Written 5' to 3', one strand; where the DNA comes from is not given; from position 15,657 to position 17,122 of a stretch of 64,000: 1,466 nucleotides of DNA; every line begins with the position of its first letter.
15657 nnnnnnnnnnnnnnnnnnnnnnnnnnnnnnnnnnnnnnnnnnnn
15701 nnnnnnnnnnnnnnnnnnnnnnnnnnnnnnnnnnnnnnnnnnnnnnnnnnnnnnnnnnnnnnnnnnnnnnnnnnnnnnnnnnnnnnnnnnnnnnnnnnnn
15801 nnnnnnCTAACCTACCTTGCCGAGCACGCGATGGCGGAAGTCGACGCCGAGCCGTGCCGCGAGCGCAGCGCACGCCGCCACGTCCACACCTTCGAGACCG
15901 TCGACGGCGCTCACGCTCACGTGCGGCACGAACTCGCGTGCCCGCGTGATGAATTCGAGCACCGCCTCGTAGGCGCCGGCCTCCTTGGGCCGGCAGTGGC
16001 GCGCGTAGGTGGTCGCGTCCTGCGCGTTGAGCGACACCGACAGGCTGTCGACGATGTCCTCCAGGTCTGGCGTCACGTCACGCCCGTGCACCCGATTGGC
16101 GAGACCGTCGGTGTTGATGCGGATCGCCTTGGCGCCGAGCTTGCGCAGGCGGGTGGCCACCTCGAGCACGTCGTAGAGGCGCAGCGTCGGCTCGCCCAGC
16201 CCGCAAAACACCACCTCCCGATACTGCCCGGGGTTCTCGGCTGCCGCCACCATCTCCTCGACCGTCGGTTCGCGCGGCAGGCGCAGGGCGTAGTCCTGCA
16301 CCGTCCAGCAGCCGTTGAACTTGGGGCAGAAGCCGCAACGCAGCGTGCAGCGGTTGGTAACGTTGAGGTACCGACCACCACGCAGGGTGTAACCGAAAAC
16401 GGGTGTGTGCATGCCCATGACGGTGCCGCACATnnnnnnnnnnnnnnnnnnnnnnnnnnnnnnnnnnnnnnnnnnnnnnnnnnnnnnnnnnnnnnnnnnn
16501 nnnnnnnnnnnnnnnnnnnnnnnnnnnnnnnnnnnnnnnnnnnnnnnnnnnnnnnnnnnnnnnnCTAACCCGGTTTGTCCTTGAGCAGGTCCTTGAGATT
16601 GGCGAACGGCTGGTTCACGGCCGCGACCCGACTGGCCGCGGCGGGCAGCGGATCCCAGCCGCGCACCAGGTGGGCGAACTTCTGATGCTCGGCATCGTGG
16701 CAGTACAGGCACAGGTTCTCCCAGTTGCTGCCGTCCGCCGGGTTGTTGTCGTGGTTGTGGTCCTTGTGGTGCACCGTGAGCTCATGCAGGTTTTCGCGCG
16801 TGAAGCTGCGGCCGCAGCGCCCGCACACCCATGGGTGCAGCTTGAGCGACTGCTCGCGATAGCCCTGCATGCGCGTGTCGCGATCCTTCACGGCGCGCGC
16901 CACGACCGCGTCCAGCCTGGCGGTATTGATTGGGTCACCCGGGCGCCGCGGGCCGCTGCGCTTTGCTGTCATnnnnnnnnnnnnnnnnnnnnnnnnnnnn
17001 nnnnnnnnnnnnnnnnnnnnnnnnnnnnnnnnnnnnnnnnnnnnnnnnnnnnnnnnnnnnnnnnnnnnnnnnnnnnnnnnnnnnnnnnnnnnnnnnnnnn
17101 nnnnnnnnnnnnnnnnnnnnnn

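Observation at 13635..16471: Radical SAM gene with a perfect class II FNR promoter heading a candidate rSAM-ubiU-ubiV operon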

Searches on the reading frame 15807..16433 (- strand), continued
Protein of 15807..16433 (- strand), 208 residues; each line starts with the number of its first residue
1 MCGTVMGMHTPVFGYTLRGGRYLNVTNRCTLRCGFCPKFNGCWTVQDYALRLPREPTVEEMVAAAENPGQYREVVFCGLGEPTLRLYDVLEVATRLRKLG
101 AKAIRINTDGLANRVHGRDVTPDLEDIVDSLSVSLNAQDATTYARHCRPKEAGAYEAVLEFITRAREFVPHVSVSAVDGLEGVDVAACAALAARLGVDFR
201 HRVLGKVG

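Call 39: find_homologous_proteins(query=A2, max_evalue=1e-20)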
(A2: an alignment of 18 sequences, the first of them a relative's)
Query A2 (18 sequences) (475 aa, profile of the alignment): 7997 proteins with E <= 1e-20 among 8000 candidates; the best 120 are listed.
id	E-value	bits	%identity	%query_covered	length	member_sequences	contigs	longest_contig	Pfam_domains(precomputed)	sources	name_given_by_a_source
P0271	1.5e-198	678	44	97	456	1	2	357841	PF01026.28,PF04055.28,PF01979.27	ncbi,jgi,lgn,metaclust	jgi:TatD DNase family protein|metaclust:\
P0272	1.8e-198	678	46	97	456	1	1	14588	PF01026.28,PF04055.28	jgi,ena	-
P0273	2.1e-198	678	46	97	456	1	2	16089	PF01026.28,PF04055.28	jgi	jgi:TatD DNase family protein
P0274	3.8e-198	677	47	97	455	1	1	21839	PF01026.28,PF04055.28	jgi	jgi:TatD DNase family protein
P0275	5.2e-198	676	46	97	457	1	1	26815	PF01026.28,PF04055.28,PF01979.27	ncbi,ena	-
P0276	6.0e-198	676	49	97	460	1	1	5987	PF01026.28,PF04055.28,PF01979.27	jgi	jgi:TatD DNase family protein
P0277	6.1e-198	676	45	97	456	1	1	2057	PF01026.28,PF04055.28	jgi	jgi:TatD DNase family protein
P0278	6.8e-198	676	48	99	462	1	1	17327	PF01026.28,PF04055.28,PF01979.27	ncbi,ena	-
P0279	8.3e-198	676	48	98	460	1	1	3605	PF01026.28,PF04055.28,PF01979.27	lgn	-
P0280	8.5e-198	676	46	97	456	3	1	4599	PF01026.28,PF04055.28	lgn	-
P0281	9.6e-198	676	45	97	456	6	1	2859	PF01026.28,PF04055.28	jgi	jgi:TatD DNase family protein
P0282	9.6e-198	676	45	97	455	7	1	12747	PF01026.28,PF04055.28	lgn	-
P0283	1.1e-197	675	46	97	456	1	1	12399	PF01026.28,PF04055.28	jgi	jgi:TatD DNase family protein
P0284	1.4e-197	675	45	97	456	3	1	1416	PF01026.28,PF04055.28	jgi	jgi:TatD DNase family protein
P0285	1.4e-197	675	45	97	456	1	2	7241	PF01026.28,PF04055.28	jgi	jgi:TatD DNase family protein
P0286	1.5e-197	675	47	97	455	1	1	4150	PF01026.28,PF04055.28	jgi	jgi:TatD DNase family protein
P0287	1.8e-197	675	44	97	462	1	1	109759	PF01026.28,PF04055.28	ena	-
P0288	1.9e-197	675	45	97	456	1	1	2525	PF01026.28,PF04055.28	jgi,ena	-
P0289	2.0e-197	675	45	97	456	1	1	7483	PF01026.28,PF04055.28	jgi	jgi:TatD DNase family protein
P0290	2.3e-197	674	45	97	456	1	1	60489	PF01026.28,PF04055.28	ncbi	-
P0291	2.3e-197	674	45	97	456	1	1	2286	PF01026.28,PF04055.28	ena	-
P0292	2.4e-197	674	43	97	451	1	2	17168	PF01026.28,PF04055.28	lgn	-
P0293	2.9e-197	674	46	97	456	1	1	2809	PF01026.28,PF04055.28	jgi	jgi:TatD DNase family protein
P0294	3.0e-197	674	48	97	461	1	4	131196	PF01026.28,PF04055.28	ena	-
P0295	3.2e-197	674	45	98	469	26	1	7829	PF01026.28,PF04055.28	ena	-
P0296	4.8e-197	673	45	97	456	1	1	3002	PF01026.28,PF04055.28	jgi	-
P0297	5.2e-197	673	46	97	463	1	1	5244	PF01026.28,PF04055.28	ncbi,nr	ncbi:MAG: YchF/TatD family DNA exonuclease [Desulfuromonadales bacterium]|nr:YchF/TatD family DNA ex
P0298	5.8e-197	673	46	97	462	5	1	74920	PF01026.28,PF04055.28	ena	-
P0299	6.6e-197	673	45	97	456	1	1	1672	PF01026.28,PF04055.28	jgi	jgi:TatD DNase family protein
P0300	1.0e-196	672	45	97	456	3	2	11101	PF01026.28,PF04055.28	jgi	jgi:TatD DNase family protein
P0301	1.3e-196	672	47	97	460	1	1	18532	PF01026.28,PF04055.28,PF01979.27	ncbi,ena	-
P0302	1.3e-196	672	45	97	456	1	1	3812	PF01026.28,PF04055.28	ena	-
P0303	1.3e-196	672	45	97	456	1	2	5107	PF01026.28,PF04055.28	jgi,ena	-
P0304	1.3e-196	672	44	98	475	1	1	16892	PF01026.28,PF04055.28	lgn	-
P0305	1.4e-196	672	44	97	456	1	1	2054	PF01026.28,PF04055.28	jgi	jgi:TatD DNase family protein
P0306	1.5e-196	672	44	97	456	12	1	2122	PF01026.28,PF04055.28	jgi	-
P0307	1.8e-196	671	44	97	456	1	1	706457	PF01026.28,PF04055.28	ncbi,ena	-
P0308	1.9e-196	671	44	97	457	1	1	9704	PF01026.28,PF04055.28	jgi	jgi:TatD DNase family protein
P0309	2.2e-196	671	42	100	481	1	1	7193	PF01026.28,PF04055.28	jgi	jgi:TatD DNase family protein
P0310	3.0e-196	671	46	97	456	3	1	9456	PF01026.28,PF04055.28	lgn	-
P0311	3.6e-196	670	46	97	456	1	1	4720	PF01026.28,PF04055.28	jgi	jgi:TatD DNase family protein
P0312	3.7e-196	670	45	97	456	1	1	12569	PF01026.28,PF04055.28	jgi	jgi:TatD DNase family protein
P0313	4.0e-196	670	44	97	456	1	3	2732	PF01026.28,PF04055.28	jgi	jgi:TatD DNase family protein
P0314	5.1e-196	670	45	97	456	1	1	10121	PF01026.28,PF04055.28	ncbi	-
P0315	5.4e-196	670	45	97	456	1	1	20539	PF01026.28,PF04055.28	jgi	jgi:TatD DNase family protein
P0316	6.4e-196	670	47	96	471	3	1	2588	PF01026.28,PF04055.28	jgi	jgi:TatD DNase family protein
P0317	6.5e-196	670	46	97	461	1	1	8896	PF01026.28,PF04055.28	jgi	jgi:TatD DNase family protein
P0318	7.7e-196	669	45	97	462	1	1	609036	PF01026.28,PF04055.28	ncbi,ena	-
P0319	9.9e-196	669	45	97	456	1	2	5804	PF01026.28,PF04055.28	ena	-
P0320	1.0e-195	669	43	98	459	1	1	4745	PF01026.28,PF04055.28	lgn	-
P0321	1.2e-195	669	48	97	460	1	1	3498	PF01026.28,PF04055.28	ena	-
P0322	1.2e-195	669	44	97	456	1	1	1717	PF01026.28,PF04055.28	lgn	-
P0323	1.2e-195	669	47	98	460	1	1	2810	PF01026.28,PF04055.28,PF01979.27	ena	-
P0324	1.5e-195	668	44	97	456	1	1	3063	PF01026.28,PF04055.28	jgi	jgi:TatD DNase family protein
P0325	1.5e-195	668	44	97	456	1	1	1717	PF01026.28,PF04055.28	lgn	-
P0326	1.9e-195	668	43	97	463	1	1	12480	PF01026.28,PF04055.28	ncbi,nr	ncbi:MAG: YchF/TatD family DNA exonuclease [Desulfuromusa sp.]|nr:YchF/TatD family DNA exonuclease [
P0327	1.9e-195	668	46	98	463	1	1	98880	PF01026.28,PF04055.28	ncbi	-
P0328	1.9e-195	668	44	97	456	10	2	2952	PF01026.28,PF04055.28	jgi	jgi:TatD DNase family protein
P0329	2.0e-195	668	45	97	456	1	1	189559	PF01026.28,PF04055.28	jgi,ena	-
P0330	2.3e-195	668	42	97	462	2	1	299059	PF01026.28,PF04055.28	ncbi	-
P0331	2.6e-195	668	43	97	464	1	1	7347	PF01026.28,PF04055.28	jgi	-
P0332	2.6e-195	668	43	97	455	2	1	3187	PF01026.28,PF04055.28,PF01979.27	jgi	jgi:TatD DNase family protein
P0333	3.4e-195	667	46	97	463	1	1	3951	PF01026.28,PF04055.28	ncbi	-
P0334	3.5e-195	667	47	97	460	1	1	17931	PF01026.28,PF04055.28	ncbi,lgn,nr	ncbi:MAG: YchF/TatD family DNA exonuclease [Desulfuromonadales bacterium]|nr:YchF/TatD family DNA ex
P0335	3.5e-195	667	44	97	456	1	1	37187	PF01026.28,PF04055.28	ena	-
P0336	3.8e-195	667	44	97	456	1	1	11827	PF01026.28,PF04055.28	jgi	jgi:TatD DNase family protein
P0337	4.0e-195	667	43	97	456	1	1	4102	PF01026.28,PF04055.28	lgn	-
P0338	5.6e-195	666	46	97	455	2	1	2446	PF01026.28,PF04055.28,PF01979.27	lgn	-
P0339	6.7e-195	666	46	98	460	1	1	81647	PF01026.28,PF04055.28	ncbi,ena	-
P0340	6.9e-195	666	45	97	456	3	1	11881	PF01026.28,PF04055.28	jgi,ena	-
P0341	7.2e-195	666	46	97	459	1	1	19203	PF01026.28,PF04055.28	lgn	-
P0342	7.9e-195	666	44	97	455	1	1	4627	PF01026.28,PF04055.28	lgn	-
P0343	8.3e-195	666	46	97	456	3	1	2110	PF01026.28,PF04055.28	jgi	jgi:TatD DNase family protein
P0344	8.5e-195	666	43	97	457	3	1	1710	PF01026.28,PF04055.28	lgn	-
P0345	8.9e-195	666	44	97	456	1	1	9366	PF01026.28,PF04055.28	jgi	jgi:TatD DNase family protein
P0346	9.0e-195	666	46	97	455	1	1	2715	PF01026.28,PF04055.28,PF01979.27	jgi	-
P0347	9.1e-195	666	46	97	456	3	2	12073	PF01026.28,PF04055.28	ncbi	-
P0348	1.1e-194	666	47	97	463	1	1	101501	PF01026.28,PF04055.28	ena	-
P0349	1.3e-194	665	43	99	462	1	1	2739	PF01026.28,PF04055.28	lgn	-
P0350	1.4e-194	665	46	97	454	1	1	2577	PF01026.28,PF04055.28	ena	-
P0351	1.5e-194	665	44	97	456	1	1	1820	PF01026.28,PF04055.28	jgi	-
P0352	1.5e-194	665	47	97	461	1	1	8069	PF01026.28,PF04055.28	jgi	-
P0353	1.7e-194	665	45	97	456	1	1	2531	PF01026.28,PF04055.28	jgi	-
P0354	1.9e-194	665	47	97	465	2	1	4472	PF01026.28,PF04055.28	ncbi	-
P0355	2.1e-194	665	48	97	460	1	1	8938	PF01026.28,PF04055.28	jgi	-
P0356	2.2e-194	665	44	97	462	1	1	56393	PF01026.28,PF04055.28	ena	-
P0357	2.3e-194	664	46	98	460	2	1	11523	PF01026.28,PF04055.28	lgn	-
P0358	2.4e-194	664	44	97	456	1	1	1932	PF01026.28,PF04055.28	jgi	jgi:TatD DNase family protein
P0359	2.5e-194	664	48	97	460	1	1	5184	PF01026.28,PF04055.28,PF01979.27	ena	-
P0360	2.6e-194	664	47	97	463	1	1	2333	PF01026.28,PF04055.28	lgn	-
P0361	2.8e-194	664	45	98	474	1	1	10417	PF01026.28,PF04055.28,PF01979.27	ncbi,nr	ncbi:MAG: YchF/TatD family DNA exonuclease [Deltaproteobacteria bacterium]|nr:YchF/TatD family DNA e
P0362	2.9e-194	664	46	97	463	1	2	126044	PF01026.28,PF04055.28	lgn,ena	-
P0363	2.9e-194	664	44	96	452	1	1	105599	PF01026.28,PF04055.28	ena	-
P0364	3.0e-194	664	44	97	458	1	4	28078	PF01026.28,PF04055.28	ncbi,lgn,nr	ncbi:MAG: YchF/TatD family DNA exonuclease [Nitrospirae bacterium]|nr:YchF/TatD family DNA exonuclea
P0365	3.1e-194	664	45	97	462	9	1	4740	PF01026.28,PF04055.28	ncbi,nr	ncbi:MAG: YchF/TatD family DNA exonuclease [Desulfuromonadaceae bacterium]|nr:YchF/TatD family DNA e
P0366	3.2e-194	664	46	97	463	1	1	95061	PF01026.28,PF04055.28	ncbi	-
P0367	3.3e-194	664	48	97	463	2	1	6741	PF01026.28,PF04055.28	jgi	-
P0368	3.4e-194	664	46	97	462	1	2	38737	PF01026.28,PF04055.28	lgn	-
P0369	4.1e-194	664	43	98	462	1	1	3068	PF01026.28,PF04055.28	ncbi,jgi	-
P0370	4.9e-194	663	45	97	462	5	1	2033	PF01026.28,PF04055.28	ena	-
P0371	5.1e-194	663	42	97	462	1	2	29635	PF01026.28,PF04055.28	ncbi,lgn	ncbi:MAG TPA: TatD family hydrolase [Malonomonas sp.]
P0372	5.6e-194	663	45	97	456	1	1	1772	PF01026.28,PF04055.28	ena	-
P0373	6.4e-194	663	45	97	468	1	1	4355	PF01026.28,PF04055.28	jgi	jgi:TatD DNase family protein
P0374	6.7e-194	663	48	97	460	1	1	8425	PF01026.28,PF04055.28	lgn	-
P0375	7.0e-194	663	44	97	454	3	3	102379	PF01026.28,PF04055.28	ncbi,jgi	-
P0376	7.0e-194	663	45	97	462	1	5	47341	PF01026.28,PF04055.28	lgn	-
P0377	7.3e-194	663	45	99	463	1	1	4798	PF01026.28,PF04055.28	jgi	jgi:TatD DNase family protein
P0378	7.4e-194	663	44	97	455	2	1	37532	PF01026.28,PF04055.28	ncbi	-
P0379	7.5e-194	663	47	97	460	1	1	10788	PF01026.28,PF04055.28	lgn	-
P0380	7.7e-194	663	42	97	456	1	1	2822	PF01026.28,PF04055.28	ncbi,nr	ncbi:MAG: YchF/TatD family DNA exonuclease [bacterium]|nr:YchF/TatD family DNA exonuclease [bacteriu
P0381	8.2e-194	663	46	96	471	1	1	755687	PF01026.28,PF04055.28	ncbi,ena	-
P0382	1.1e-193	662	45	97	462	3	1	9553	PF01026.28,PF04055.28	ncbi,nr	ncbi:MAG: YchF/TatD family DNA exonuclease [Deltaproteobacteria bacterium]|nr:YchF/TatD family DNA e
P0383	1.2e-193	662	42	97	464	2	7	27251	PF01026.28,PF04055.28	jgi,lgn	jgi:TatD DNase family protein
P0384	1.3e-193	662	43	97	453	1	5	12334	PF01026.28,PF04055.28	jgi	-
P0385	1.3e-193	662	46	99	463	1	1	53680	PF01026.28,PF04055.28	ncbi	-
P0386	1.4e-193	662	45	97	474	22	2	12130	PF01026.28,PF04055.28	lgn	-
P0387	2.1e-193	661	44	97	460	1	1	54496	PF01026.28,PF04055.28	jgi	-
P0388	2.1e-193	661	44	97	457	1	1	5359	PF01026.28,PF04055.28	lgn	-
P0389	2.2e-193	661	42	97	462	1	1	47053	PF01026.28,PF04055.28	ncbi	-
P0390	2.2e-193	661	45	98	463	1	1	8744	PF01026.28,PF04055.28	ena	-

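Call 40: find_encoding_contigs(protein=P0271, flank=6000, max_places=2)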
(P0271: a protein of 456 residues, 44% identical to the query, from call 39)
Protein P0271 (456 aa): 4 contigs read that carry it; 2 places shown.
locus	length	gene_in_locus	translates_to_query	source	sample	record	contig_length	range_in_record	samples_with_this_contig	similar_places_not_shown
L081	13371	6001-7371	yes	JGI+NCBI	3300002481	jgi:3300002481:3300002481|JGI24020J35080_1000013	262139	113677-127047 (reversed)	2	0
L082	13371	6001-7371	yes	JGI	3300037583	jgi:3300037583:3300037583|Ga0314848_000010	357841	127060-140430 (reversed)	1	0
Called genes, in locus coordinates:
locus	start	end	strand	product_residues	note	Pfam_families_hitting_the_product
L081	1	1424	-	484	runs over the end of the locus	PF03193:RsgA_GTPase (faint), PF13167:GTP-bdg_N, PF16360:GTP-bdg_M, PF00009:GTP_EFTU (faint), PF00350:Dynamin_N (faint), PF01926:MMR_HSR1, PF02421:FeoB_N (weak)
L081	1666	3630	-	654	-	PF11854:MtrB_PioB (weak), PF13609:Porin_4 (weak)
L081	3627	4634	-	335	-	PF14522:Cytochrome_C7 (faint), PF14537:Cytochrom_c3_2 (faint), PF22678:Cytochrom_c_NrfB-like (faint), PF22113:Mtrc-MtrF_II-IV_dom (faint), PF09699:Paired_CXXCH_1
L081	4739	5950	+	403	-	PF01676:Metalloenzyme, PF10143:PhosphMutase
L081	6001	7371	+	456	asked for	PF01026:TatD_DNase, PF01979:Amidohydro_1 (faint), PF04055:Radical_SAM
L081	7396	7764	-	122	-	PF00072:Response_reg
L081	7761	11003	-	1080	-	PF00672:HAMP, PF00989:PAS, PF13426:PAS_9, PF08448:PAS_4, PF13426:PAS_9, PF01590:GAF, PF13185:GAF_2, PF13185:GAF_2, +11 more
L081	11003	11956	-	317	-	PF03601:Cons_hypoth698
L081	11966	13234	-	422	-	PF13393:tRNA-synt_His, PF00587:tRNA-synt_2b, PF13393:tRNA-synt_His, PF03129:HGTP_anticodon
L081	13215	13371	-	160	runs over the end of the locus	PF05103:DivIVA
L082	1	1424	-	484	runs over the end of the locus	PF03193:RsgA_GTPase (faint), PF13167:GTP-bdg_N, PF16360:GTP-bdg_M, PF00009:GTP_EFTU (faint), PF00350:Dynamin_N (faint), PF01926:MMR_HSR1, PF02421:FeoB_N (weak)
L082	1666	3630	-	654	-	PF11854:MtrB_PioB (weak), PF13609:Porin_4 (weak)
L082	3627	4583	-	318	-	PF14522:Cytochrome_C7 (faint), PF14537:Cytochrom_c3_2 (faint), PF22113:Mtrc-MtrF_II-IV_dom (faint), PF22678:Cytochrom_c_NrfB-like (weak), PF09699:Paired_CXXCH_1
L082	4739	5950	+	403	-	PF01676:Metalloenzyme, PF10143:PhosphMutase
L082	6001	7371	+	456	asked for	PF01026:TatD_DNase, PF01979:Amidohydro_1 (faint), PF04055:Radical_SAM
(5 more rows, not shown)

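Call 41: find_encoding_contigs(protein=P0381, flank=6000, max_places=2)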
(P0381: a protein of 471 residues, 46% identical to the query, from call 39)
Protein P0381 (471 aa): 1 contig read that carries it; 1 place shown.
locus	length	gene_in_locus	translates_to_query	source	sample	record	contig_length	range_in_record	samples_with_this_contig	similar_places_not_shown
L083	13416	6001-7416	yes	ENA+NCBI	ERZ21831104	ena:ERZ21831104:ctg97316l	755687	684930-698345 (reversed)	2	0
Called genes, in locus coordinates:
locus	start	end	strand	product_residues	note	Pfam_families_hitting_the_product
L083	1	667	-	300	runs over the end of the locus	PF00009:GTP_EFTU, PF03193:RsgA_GTPase (weak), PF10662:PduV-EutP, PF00071:Ras (weak), PF01926:MMR_HSR1, PF02421:FeoB_N, PF03193:RsgA_GTPase (weak), PF07650:KH_2, +2 more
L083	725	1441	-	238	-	PF22935:RM44_endonuclase (weak), PF14622:Ribonucleas_3_3, PF00636:Ribonuclease_3, PF00035:dsrm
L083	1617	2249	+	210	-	PF02223:Thymidylate_kin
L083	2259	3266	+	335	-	PF13177:DNA_pol3_delta2, PF09115:DNApol3-delta_C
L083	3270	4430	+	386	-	PF04468:PSP1, PF28472:PSP1_3rd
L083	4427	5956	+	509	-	PF00133:tRNA-synt_1, PF01406:tRNA-synt_1e, PF09334:tRNA-synt_1g, PF00133:tRNA-synt_1 (weak), PF09334:tRNA-synt_1g, PF00133:tRNA-synt_1, PF08264:Anticodon_1, PF19303:Anticodon_3, +1 more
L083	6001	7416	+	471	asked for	PF01026:TatD_DNase, PF04055:Radical_SAM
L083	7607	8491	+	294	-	-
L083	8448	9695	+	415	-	PF27267:LdmS_N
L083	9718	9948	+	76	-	-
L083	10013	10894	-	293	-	-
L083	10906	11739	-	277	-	-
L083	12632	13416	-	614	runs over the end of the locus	-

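Call 42: find_encoding_contigs(protein=P0318, flank=6000, max_places=2)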
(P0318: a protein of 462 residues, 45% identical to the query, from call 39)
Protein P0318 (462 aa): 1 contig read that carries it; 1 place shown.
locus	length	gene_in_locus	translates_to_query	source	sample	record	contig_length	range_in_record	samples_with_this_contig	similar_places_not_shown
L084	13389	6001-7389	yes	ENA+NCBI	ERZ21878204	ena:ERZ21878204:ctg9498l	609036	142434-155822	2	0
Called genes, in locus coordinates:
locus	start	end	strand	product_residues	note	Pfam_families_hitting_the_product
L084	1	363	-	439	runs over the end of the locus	PF00350:Dynamin_N (faint), PF01926:MMR_HSR1, PF02421:FeoB_N, PF00009:GTP_EFTU, PF01926:MMR_HSR1, PF02421:FeoB_N, PF04548:AIG1 (weak), PF14714:KH_dom-like, +3 more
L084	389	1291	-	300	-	PF01926:MMR_HSR1, PF02421:FeoB_N, PF03193:RsgA_GTPase (faint), PF00350:Dynamin_N (faint), PF00009:GTP_EFTU, PF07650:KH_2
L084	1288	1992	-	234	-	PF22935:RM44_endonuclase (weak), PF14622:Ribonucleas_3_3, PF00636:Ribonuclease_3, PF00035:dsrm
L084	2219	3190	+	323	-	PF13177:DNA_pol3_delta2, PF09115:DNApol3-delta_C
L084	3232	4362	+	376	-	PF04468:PSP1, PF28472:PSP1_3rd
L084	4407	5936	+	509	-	PF00133:tRNA-synt_1, PF01406:tRNA-synt_1e, PF09334:tRNA-synt_1g, PF00133:tRNA-synt_1, PF01406:tRNA-synt_1e (weak), PF08264:Anticodon_1 (weak), PF19303:Anticodon_3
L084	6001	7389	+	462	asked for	PF01026:TatD_DNase, PF04055:Radical_SAM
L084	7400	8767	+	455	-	PF01262:AlaDh_PNT_C (faint), PF03486:HI0933_like (faint), PF07992:Pyr_redox_2, PF13738:Pyr_redox_3, PF00070:Pyr_redox, PF02852:Pyr_redox_dim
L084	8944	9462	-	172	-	PF03167:UDG (weak)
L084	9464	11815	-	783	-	PF05170:AsmA, PF05359:DUF748, PF13116:YhdP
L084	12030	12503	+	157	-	PF05618:RimB-like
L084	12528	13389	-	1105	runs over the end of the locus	PF00580:UvrD-helicase, PF13245:AAA_19, PF13361:UvrD_C, PF13538:UvrD_C_2 (faint), PF12705:PDDEXK_1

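Call 58: find_encoding_contigs(protein=P0123, flank=6000, max_places=2)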
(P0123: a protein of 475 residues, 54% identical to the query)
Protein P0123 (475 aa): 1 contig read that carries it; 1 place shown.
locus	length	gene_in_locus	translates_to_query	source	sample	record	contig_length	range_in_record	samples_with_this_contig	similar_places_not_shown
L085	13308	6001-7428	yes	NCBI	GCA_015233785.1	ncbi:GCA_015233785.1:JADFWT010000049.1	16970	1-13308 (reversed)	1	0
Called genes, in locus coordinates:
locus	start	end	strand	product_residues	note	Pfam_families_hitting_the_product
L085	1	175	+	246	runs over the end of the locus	PF00106:adh_short, PF08659:KR, PF13561:adh_short_C2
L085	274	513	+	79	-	PF23297:ACP_SdgA_C (weak), PF00550:PP-binding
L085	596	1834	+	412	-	PF00109:ketoacyl-synt, PF02801:Ketoacyl-synt_C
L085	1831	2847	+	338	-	PF02618:YceG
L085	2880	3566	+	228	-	PF13521:AAA_28, PF02223:Thymidylate_kin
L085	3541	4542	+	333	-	PF13177:DNA_pol3_delta2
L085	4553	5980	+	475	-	PF04468:PSP1, PF28472:PSP1_3rd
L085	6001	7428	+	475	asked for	PF01026:TatD_DNase, PF04055:Radical_SAM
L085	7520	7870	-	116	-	-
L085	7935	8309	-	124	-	PF08755:YccV-like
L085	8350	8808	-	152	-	PF05425:CopD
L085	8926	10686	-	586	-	PF14691:Fer4_20, PF00037:Fer4 (faint), PF01266:DAO (weak), PF07992:Pyr_redox_2, PF12831:FAD_oxidored (weak), PF13450:NAD_binding_8, PF12838:Fer4_7 (weak), PF14697:Fer4_21, +3 more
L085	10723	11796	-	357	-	PF03460:NIR_SIR_ferr, PF01077:NIR_SIR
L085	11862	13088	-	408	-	PF03460:NIR_SIR_ferr (weak), PF13370:Fer4_13 (faint), PF01077:NIR_SIR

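Call 59: find_encoding_contigs(protein=P0122, flank=6000, max_places=2)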
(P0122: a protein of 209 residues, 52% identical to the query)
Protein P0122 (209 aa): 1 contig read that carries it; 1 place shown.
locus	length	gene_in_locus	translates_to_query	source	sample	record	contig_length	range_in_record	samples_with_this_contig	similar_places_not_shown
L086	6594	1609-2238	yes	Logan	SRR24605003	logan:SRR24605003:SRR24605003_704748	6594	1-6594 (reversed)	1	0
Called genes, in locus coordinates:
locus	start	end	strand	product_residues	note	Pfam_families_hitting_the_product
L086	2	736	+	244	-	?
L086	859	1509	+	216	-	-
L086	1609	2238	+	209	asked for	PF04055:Radical_SAM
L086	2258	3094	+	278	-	PF06629:MipA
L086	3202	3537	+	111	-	-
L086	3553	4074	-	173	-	-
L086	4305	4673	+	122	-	PF13682:CZB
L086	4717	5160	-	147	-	PF09500:YiiD_C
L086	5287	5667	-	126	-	PF16697:Yop-YscD_cpl, PF00498:FHA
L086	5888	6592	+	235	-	?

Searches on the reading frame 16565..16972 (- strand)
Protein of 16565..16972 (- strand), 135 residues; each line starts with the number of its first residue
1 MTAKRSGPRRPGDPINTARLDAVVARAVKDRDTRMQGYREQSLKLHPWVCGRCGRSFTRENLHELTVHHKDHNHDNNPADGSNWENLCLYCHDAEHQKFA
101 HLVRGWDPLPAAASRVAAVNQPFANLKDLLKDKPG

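Call 3: search_protein_families(library=ncbifam, proteins=[window:16565-16972:-], max_evalue=0.001)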
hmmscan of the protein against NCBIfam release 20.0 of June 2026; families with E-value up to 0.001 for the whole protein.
window:16565-16972:- (135 aa): 1 family
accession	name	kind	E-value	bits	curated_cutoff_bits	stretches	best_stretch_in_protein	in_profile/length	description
NF008448.1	PRK11295.1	equivalog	2.1e-44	150.3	87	1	27-131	4-112/113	YajD family HNH nuclease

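Call 4: search_protein_families(library=pfam, proteins=[window:16565-16972:-], max_evalue=0.001)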
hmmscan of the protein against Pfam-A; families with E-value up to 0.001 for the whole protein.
window:16565-16972:- (135 aa): 1 family
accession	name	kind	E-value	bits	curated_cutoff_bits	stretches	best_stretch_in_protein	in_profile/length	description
PF01844.29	HNH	-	1.3e-10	41.7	21.4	1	50-98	1-47/47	HNH endonuclease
